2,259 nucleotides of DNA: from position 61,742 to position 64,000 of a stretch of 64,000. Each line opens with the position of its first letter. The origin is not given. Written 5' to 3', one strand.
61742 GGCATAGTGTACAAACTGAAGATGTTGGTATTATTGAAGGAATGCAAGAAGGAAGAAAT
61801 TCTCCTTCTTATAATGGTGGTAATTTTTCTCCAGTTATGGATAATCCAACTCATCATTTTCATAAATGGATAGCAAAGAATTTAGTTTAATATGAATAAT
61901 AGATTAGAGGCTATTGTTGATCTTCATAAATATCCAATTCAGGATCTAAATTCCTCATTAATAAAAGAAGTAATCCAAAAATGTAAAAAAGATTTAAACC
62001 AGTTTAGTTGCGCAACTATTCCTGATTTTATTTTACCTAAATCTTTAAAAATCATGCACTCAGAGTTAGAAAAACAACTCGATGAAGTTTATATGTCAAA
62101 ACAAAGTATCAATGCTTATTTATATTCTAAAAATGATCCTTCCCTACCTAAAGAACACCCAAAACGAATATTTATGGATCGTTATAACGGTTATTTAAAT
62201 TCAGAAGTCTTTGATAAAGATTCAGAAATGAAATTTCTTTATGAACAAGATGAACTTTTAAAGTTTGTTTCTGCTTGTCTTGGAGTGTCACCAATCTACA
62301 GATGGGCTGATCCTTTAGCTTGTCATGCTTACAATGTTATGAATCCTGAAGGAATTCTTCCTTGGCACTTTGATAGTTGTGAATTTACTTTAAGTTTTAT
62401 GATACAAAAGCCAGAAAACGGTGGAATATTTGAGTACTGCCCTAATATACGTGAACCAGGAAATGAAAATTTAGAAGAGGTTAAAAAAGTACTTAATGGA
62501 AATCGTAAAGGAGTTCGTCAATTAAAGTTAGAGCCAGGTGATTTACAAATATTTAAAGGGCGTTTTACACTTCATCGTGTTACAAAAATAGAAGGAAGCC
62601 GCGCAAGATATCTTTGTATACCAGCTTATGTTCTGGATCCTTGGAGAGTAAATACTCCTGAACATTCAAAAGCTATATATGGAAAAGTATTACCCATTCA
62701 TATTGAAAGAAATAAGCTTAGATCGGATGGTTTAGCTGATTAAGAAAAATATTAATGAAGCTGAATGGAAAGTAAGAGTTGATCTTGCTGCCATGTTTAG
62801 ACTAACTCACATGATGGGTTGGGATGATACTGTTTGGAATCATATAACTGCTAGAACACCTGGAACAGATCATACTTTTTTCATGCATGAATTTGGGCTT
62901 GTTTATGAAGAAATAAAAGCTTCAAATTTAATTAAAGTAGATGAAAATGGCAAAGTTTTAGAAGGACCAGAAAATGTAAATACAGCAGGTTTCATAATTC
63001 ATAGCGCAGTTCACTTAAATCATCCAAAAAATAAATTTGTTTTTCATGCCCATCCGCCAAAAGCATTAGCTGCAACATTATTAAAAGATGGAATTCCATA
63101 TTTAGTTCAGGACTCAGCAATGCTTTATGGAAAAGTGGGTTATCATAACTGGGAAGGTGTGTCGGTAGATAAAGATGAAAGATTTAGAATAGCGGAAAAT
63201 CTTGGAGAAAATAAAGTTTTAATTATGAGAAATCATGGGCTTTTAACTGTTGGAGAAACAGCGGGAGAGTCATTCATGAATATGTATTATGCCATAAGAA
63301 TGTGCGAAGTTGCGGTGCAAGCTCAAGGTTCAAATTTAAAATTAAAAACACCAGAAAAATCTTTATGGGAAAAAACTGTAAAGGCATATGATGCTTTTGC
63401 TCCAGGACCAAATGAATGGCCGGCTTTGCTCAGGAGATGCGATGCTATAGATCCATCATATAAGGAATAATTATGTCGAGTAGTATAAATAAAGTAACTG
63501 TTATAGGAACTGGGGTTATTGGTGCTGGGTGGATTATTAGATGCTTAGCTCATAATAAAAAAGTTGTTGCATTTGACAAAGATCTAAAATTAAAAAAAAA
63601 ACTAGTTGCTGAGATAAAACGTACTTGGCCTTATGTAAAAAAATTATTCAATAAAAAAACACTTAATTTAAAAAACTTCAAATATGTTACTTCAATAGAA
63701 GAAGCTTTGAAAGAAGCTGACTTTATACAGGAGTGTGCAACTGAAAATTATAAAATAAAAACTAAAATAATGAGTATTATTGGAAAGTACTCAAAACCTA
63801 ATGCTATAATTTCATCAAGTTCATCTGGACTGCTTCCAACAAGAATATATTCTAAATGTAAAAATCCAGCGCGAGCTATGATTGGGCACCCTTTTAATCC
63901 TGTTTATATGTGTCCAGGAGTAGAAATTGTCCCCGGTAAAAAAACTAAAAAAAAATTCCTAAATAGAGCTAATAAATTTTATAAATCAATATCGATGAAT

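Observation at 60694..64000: Tightly packed Rieske oxygenase / 2OG-oxygenase-like / class II aldolase-like / carnitine-dehydrogenase-like operon of unknown substrate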

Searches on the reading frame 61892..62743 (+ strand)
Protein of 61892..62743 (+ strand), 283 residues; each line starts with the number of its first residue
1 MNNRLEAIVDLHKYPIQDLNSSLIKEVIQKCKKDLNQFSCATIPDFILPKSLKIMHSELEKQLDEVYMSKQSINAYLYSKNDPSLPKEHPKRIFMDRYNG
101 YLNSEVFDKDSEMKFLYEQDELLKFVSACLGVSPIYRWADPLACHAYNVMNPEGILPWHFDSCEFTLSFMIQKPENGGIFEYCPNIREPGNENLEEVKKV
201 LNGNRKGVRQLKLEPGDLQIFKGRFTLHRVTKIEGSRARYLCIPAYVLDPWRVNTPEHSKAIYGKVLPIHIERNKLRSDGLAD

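Call 8: search_protein_families(library=pfam, proteins=[window:61892-62743:+])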
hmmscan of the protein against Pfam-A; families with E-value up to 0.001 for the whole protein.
window:61892-62743:+ (283 aa): 2 families
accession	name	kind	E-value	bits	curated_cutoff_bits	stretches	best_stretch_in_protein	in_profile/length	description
PF23169.1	HalD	-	5.5e-12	46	26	1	104-243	68-205/228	Halogenase D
PF22814.2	WelO5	-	1.2e-05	25.4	27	1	170-240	178-258/277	Carrier-protein-independent halogenase WelO5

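Call 9: search_protein_families(library=ncbifam, proteins=[window:61892-62743:+])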
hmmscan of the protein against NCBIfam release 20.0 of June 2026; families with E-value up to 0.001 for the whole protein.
window:61892-62743:+ (283 aa): 0 families

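Call 17: search_solved_structures(query=window:61892-62743:+, max_evalue=0.01, show_alignments=2)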
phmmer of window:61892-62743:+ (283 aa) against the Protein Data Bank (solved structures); distinct sequences matched with E-value up to 0.01: 2.
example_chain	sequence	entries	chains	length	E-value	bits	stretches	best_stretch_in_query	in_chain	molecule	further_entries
7u6h_A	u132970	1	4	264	0.00011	24.9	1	97-241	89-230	Halogenase D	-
6nie_A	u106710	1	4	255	0.0053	19.4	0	14-236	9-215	BesD, lysine halogenase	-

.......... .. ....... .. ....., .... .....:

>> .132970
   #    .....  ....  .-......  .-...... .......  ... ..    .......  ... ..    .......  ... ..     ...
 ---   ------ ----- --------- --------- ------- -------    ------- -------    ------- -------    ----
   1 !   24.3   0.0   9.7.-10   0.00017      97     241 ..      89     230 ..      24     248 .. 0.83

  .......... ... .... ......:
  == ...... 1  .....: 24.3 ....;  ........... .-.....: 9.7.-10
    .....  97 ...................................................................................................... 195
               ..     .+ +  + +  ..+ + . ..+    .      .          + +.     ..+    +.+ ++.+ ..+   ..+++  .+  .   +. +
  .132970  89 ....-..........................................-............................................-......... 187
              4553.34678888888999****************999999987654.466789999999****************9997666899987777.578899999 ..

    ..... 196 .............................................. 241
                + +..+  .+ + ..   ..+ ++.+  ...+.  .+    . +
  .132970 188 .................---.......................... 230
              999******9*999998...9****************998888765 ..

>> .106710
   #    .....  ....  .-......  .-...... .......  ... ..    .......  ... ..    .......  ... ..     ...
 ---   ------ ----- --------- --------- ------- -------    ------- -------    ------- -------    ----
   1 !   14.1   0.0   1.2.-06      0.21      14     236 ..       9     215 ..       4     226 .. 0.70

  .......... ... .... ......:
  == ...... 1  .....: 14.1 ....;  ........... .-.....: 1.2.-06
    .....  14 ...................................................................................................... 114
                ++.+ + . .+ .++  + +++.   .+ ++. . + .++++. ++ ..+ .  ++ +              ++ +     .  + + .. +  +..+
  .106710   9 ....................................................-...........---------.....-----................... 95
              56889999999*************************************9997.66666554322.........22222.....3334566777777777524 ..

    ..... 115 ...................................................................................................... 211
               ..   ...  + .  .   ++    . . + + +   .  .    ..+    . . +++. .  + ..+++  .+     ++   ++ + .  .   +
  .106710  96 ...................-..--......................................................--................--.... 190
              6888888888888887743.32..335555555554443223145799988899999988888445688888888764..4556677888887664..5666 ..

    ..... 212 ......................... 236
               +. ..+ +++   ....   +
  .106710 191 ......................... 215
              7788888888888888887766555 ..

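Call 22: find_homologous_proteins(query=window:61892-62743:+)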
Query window:61892-62743:+ (283 aa): 990 proteins with E <= 0.001 among 1170 candidates; the best 120 are listed.
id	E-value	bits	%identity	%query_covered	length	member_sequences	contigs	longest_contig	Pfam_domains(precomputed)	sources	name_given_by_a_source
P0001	3.9e-174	596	89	100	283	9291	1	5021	PF22814.4,PF23169.2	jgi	-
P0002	3.0e-173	593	89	100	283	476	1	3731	PF22814.4,PF23169.2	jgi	-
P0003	2.0e-165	567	85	100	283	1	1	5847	PF22814.4,PF23169.2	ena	-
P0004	2.9e-165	567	86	100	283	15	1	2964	PF23169.2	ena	-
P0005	1.2e-164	565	84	100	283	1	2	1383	PF22814.4,PF23169.2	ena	-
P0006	1.6e-164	564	84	100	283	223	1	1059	PF23169.2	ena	-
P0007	1.7e-164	564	86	100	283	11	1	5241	PF23169.2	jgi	-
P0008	5.5e-164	563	84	100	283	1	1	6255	PF22814.4,PF23169.2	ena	-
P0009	6.4e-164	562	84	100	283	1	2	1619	PF22814.4,PF23169.2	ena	-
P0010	1.5e-163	561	84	100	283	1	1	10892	PF22814.4,PF23169.2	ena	-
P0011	3.7e-163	560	84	100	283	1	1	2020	PF22814.4,PF23169.2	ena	-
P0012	4.7e-163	559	84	100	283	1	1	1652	PF22814.4,PF23169.2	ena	-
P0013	7.6e-163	559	84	100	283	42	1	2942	PF22814.4,PF23169.2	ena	-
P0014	9.9e-163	558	84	100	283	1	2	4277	PF22814.4,PF23169.2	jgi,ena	-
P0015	1.1e-162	558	83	100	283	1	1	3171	PF22814.4,PF23169.2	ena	-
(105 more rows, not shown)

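Call 41: search_protein_representatives(protein=window:61892-62743:+)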
Query: 283 residues. Proteins with E-value up to 0.001 (for the whole library): 1481; up to 1e-10: 793; up to 1e-30: 149. The best 150 are listed.
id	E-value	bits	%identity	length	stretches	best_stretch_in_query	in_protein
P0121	2.6e-83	296.1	46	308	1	5-283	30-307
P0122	3.3e-74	266.2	44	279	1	5-282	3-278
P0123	1.4e-59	218.2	84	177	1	168-283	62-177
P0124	1.5e-59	218.2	42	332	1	9-280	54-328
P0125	1.5e-59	218.2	39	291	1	8-282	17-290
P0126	1.4e-58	214.9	37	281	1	5-283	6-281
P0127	4.3e-58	213.3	37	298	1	4-281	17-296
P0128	2.9e-57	210.7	39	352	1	4-283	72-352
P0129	7.2e-57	209.3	36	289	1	9-282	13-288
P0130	8.9e-56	205.7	39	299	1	5-281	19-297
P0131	9.7e-56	205.6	77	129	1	1-125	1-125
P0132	4.4e-55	203.5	82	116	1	113-227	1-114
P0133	3.3e-54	200.6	35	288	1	6-272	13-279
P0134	5.2e-54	200.0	39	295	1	5-283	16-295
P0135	3.2e-53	197.4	39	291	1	5-282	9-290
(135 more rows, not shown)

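Call 44: find_encoding_contigs(protein=P0125, flank=10000, max_places=3)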
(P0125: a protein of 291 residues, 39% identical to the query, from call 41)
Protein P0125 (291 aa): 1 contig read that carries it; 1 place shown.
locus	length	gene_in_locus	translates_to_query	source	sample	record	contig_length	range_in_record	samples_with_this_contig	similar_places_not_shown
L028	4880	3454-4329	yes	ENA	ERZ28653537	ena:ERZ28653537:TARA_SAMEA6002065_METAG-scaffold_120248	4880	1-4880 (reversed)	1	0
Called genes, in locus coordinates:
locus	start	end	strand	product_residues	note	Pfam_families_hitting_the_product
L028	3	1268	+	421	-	?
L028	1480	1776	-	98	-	PF03795:YCII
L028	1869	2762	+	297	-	PF00126:HTH_1, PF03466:LysR_substrate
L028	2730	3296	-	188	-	PF12844:HTH_19 (weak), PF13560:HTH_31, PF01381:HTH_3, PF07883:Cupin_2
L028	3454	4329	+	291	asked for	PF23169:HalD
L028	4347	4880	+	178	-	?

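Call 69: find_encoding_contigs(protein=P0121, flank=8000, max_places=3)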
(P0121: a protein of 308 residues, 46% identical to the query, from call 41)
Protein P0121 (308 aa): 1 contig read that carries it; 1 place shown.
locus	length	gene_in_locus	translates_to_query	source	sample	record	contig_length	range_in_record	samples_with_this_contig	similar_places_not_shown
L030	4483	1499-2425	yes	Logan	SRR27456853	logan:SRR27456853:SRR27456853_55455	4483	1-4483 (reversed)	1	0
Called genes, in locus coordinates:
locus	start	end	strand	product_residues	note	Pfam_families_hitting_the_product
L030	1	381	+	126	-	?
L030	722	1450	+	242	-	PF00596:Aldolase_II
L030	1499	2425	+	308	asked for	PF23169:HalD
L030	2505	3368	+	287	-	PF03446:NAD_binding_2, PF14833:NAD_binding_11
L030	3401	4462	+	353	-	PF02746:MR_MLE_N, PF13378:MR_MLE_C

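Call 70: find_encoding_contigs(protein=P0126, flank=8000, max_places=3)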
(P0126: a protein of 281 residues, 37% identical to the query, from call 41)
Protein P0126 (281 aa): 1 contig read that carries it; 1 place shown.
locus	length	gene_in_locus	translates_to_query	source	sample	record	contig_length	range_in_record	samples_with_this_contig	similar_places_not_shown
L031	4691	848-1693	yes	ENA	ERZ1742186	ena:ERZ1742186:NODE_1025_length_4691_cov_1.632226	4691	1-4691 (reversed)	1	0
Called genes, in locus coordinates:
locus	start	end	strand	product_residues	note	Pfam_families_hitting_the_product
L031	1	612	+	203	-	?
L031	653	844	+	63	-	-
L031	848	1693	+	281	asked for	PF23169:HalD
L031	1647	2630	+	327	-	PF02826:2-Hacid_dh_C, PF03446:NAD_binding_2, PF03807:F420_oxidored (weak), PF14833:NAD_binding_11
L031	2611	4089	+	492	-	PF00370:FGGY_N, PF02782:FGGY_C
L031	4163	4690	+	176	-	?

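Call 102: predict_structure(alignment_id=A2)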
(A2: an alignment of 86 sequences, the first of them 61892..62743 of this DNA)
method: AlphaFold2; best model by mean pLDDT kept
length: 283 residues; sequences in the alignment: 86
mean_pLDDT: 96.3   pTM: 0.92
mean pLDDT of the five models: 96.3, 95.9, 95.8, 95.8, 95.8
residues with pLDDT >= 90: 267; 70-90: 15; 50-70: 1; < 50: 0
segments of 3 or more residues with pLDDT < 50: none
pLDDT, mean of each block of 10 residues (from residue 1): 91 98 98 98 99 98 98 94 97 98 96 97 98 96 98 98 95 98 97 98 98 98 97 98 96 94 97 82 78
secondary structure, 60 per line:
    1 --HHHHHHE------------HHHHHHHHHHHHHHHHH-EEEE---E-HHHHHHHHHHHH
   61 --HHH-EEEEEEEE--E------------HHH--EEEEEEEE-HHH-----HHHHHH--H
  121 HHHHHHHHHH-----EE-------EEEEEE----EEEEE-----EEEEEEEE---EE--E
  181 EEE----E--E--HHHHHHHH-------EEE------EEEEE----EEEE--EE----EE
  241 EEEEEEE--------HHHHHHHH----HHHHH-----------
elements in order: H3-8 H22-38 E40-43 H49-60 E67-74 E95-102 H112-117 H120-130 E145-150 E155-159 E165-172 E180-183 H194-201 E209-211 E218-222 E227-230 E239-247 H256-263 H268-272

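Call 104: fold_search(model_id=the predicted structure, library=pdb)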
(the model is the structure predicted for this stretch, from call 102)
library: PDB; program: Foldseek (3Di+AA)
matches with E <= 10: 1783; with E <= 0.001: 794
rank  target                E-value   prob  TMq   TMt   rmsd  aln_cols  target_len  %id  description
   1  7u6h_B                1.6e-15  1.00  0.64  0.71   4.0       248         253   17  HalD with ornithine and alpha-ketoglutarate (released 2023-03-15)
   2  7u6h_A                2.6e-15  1.00  0.64  0.71   4.0       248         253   17  HalD with ornithine and alpha-ketoglutarate (released 2023-03-15)
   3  7u6j_B                7.8e-15  1.00  0.67  0.75   4.5       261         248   16  HalB with lysine and succinate (released 2023-03-15)
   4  7u6j_A                1.4e-14  1.00  0.68  0.77   4.1       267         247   17  HalB with lysine and succinate (released 2023-03-15)
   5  7u6i_A                2.7e-14  1.00  0.68  0.78   4.0       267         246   17  HalB with glycine and succinate (released 2023-03-15)
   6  6nie_C                3.2e-14  1.00  0.63  0.72   4.0       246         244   17  BesD with Fe(II), chloride, and alpha-ketoglutarate (released 2019-10-02)
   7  6nie_A                4.6e-14  1.00  0.63  0.72   4.3       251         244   18  BesD with Fe(II), chloride, and alpha-ketoglutarate (released 2019-10-02)
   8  9oew_C                4.8e-13  1.00  0.59  0.67   4.4       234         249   16  HalA N224V with lysine, succinate, chloride, and vanadium(IV)-oxo (released 2025-11-19)
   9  9oev_G                6.1e-13  1.00  0.61  0.68   3.6       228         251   14  HalA I151N with lysine, succinate, chloride, and vanadium(IV)-oxo (released 2025-11-19)
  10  9oeu_H                6.5e-13  1.00  0.61  0.68   3.7       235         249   14  HalA with lysine, succinate, chloride, and vanadium(IV)-oxo at pH 7 (released 2025-11-19)
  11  9oeu_G                6.5e-13  1.00  0.58  0.66   3.9       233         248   14  HalA with lysine, succinate, chloride, and vanadium(IV)-oxo at pH 7 (released 2025-11-19)
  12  9oew_A                7.8e-13  1.00  0.64  0.71   4.1       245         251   14  HalA N224V with lysine, succinate, chloride, and vanadium(IV)-oxo (released 2025-11-19)
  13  7jsd_A                8.3e-13  1.00  0.63  0.69   3.6       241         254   13  Hydroxylase homolog of BesD with Fe(II), alpha-ketoglutarate, and lysine (released 2021-08-25)
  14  9oer_H                9.9e-13  1.00  0.60  0.67   3.7       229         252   14  HalA with lysine, Fe(II), chloride, and a peroxyhemiketal intermediate (released 2025-11-19)
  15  9oew_B                1.3e-12  1.00  0.62  0.69   3.8       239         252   13  HalA N224V with lysine, succinate, chloride, and vanadium(IV)-oxo (released 2025-11-19)
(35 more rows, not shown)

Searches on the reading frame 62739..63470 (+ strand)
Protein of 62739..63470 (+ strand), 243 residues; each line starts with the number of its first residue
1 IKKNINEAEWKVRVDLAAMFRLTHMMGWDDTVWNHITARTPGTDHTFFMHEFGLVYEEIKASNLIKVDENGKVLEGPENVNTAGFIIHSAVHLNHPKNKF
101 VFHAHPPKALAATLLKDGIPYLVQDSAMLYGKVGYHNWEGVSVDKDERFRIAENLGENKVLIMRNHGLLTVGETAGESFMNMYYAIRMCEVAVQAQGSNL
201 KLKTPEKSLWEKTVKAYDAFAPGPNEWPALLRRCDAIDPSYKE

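Call 8: search_protein_families(library=pfam, proteins=[window:62739-63470:+])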
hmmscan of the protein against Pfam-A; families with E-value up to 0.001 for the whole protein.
window:62739-63470:+ (243 aa): 1 family
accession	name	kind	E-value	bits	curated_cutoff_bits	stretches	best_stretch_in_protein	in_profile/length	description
PF00596.27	Aldolase_II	-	4.7e-40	137.9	22.2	1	15-192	2-182/183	Class II Aldolase and Adducin N-terminal domain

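Call 9: search_protein_families(library=ncbifam, proteins=[window:62739-63470:+])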
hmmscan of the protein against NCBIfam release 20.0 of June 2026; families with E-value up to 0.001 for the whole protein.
window:62739-63470:+ (243 aa): 22 families
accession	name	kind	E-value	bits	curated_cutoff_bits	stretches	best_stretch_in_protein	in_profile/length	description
NF005451.0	PRK07044.1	subfamily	1.5e-79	266.7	207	1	3-242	13-255/256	aldolase II superfamily protein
NF005068.0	PRK06486.1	equivalog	7.5e-45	153.2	269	1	7-215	22-232/262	aldolase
NF004855.0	PRK06208.1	subfamily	1.4e-43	149.1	255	1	9-198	40-230/274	class II aldolase/adducin family protein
NF005186.0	PRK06661.1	equivalog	1.5e-39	136.1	339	1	10-232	4-229/235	hypothetical protein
NF005689.0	PRK07490.1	equivalog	2.5e-39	134.9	260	1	4-221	6-225/248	hypothetical protein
NF005484.0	PRK07090.1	equivalog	3.3e-27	95.4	261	1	2-195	21-213/260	aldolase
NF006208.0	PRK08333.1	equivalog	2.7e-11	43.5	267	1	18-181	11-169/189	aldolase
NF005123.0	PRK06557.1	subfamily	8.7e-11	41.9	251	1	35-192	35-189/223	L-ribulose-5-phosphate 4-epimerase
NF006413.0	PRK08660.1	equivalog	4.1e-09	36.5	203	1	45-194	32-176/184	aldolase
NF053537.1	DhpthDcsPhtC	equivalog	9.4e-09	35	200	1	49-192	40-190/232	3,4-dihydroxyphthalate decarboxylase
TIGR03328.1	salvage_mtnB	equivalog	3.7e-07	29.8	137.05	1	18-114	3-97/194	methylthioribulose 1-phosphate dehydratase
NF040649.1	FucA_Meth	equivalog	1.7e-06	28.1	250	1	49-181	36-162/179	L-fuculose phosphate aldolase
NF005984.0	PRK08087.1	subfamily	4.8e-06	26.5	264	1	51-175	42-164/215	L-fuculose-phosphate aldolase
TIGR01086.1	fucA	equivalog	2.9e-05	23.9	400.25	1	49-174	39-162/214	L-fuculose-phosphate aldolase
NF009003.0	PRK12348.1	subfamily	9.2e-05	22.2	331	1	50-212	41-213/228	L-ribulose-5-phosphate 4-epimerase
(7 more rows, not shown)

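Call 18: search_solved_structures(query=window:62739-63470:+, max_evalue=0.00001)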
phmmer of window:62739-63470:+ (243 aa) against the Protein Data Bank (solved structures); distinct sequences matched with E-value up to 0.00001: 12.
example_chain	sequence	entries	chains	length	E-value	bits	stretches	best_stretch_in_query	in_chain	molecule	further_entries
3ocr_A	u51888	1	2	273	4.7e-49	170.3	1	3-241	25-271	Class II aldolase/adducin domain protein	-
8iah_0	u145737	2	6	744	2.2e-40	141.9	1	8-197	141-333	Adducin 1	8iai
4xxf_A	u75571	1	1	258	1.8e-28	102.9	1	13-207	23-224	Fuculose-1-phosphate aldolase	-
8iah_3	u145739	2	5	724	3.4e-25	92.2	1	4-198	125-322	Beta-adducin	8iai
9m0a_B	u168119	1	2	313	1.1e-18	70.9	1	12-199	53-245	TqaM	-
9m09_A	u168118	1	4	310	1.1e-18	70.9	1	12-199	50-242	TqaM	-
9ryg_A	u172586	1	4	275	3.9e-17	65.8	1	24-195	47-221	Decarboxylase NovR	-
9n43_A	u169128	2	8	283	1.7e-15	60.4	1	12-198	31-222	Class II aldolase/adducin N-terminal domain-containing protein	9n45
8ix6_A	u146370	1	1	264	3.4e-12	49.6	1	12-197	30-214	Aldolase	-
8iqa_A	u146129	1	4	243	2.1e-11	47.1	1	21-198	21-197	Aldolase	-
8il8_A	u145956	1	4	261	2.5e-11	46.8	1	21-198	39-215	Aldolase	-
2z7b_A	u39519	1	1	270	3e-06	30.1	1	26-206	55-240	Mlr6791 protein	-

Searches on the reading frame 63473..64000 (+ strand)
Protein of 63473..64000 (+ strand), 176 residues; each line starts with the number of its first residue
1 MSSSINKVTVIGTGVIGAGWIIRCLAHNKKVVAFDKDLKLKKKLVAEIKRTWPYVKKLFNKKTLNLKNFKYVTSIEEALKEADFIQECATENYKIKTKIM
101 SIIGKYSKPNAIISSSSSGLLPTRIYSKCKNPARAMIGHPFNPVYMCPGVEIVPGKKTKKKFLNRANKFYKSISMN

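Call 8: search_protein_families(library=pfam, proteins=[window:63473-64000:+])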
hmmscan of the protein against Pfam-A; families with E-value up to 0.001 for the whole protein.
window:63473-64000:+ (176 aa): 2 families
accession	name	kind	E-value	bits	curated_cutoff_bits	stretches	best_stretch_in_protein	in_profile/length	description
PF02737.24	3HCDH_N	-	6.3e-37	127.7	22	1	7-174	1-171/180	3-hydroxyacyl-CoA dehydrogenase, NAD binding domain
PF03446.21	NAD_binding_2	-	1.3e-05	25.7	21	1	7-140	1-118/161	NAD binding domain of 6-phosphogluconate dehydrogenase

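Call 9: search_protein_families(library=ncbifam, proteins=[window:63473-64000:+])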
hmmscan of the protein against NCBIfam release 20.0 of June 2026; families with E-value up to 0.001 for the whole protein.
window:63473-64000:+ (176 aa): 21 families
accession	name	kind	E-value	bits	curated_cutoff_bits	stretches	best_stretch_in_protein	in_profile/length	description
NF005471.0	PRK07066.1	equivalog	1.8e-46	158.7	414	1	4-175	6-177/321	L-carnitine dehydrogenase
NF005716.0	PRK07531.1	equivalog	3.6e-37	128.3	592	1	4-175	3-174/495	carnitine 3-dehydrogenase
NF004783.0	PRK06129.1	equivalog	2.5e-34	119.1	347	1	5-174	2-175/315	3-hydroxyacyl-CoA dehydrogenase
NF006143.0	PRK08293.1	equivalog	1e-22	80.8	312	1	4-175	3-179/291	3-hydroxyacyl-CoA dehydrogenase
NF004474.0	PRK05808.1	subfamily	4.6e-20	72.1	408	1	4-173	2-174/283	3-hydroxybutyryl-CoA dehydrogenase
NF006722.0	PRK09260.1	equivalog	1.5e-19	70.3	429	1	5-168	2-169/289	3-hydroxyacyl-CoA dehydrogenase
NF006124.0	PRK08268.1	subfamily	1.1e-18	67.6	508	1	2-169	4-174/507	3-hydroxyacyl-CoA dehydrogenase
NF042925.1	FHMPC_DH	equivalog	1.8e-17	63.6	500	1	7-173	2-169/304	5-formyl-3-hydroxy-2-methylpyridine 4-carboxylate 5-dehydrogenase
NF005875.0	PRK07819.1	subfamily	1.1e-16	61.1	319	1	2-171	2-175/287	3-hydroxybutyryl-CoA dehydrogenase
NF004699.0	PRK06035.1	equivalog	4.9e-16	58.7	500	1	5-173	3-177/294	3-hydroxyacyl-CoA dehydrogenase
NF005715.0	PRK07530.1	equivalog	1.9e-15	57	420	1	4-173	3-175/292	3-hydroxybutyryl-CoA dehydrogenase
NF008727.0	PRK11730.1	equivalog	3.5e-15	55.4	870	1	3-167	311-478/717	fatty acid oxidation complex subunit alpha FadB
NF006125.0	PRK08269.1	equivalog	3.5e-14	52.6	427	1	5-173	5-186/334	3-hydroxybutyryl-CoA dehydrogenase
NF008363.0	PRK11154.1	equivalog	3.8e-13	48.4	869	1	3-169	307-477/708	fatty acid oxidation complex subunit alpha FadJ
TIGR02279.1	PaaC-3OHAcCoADH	equivalog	1.1e-12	47.6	669.4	1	4-162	4-165/503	3-hydroxyacyl-CoA dehydrogenase PaaH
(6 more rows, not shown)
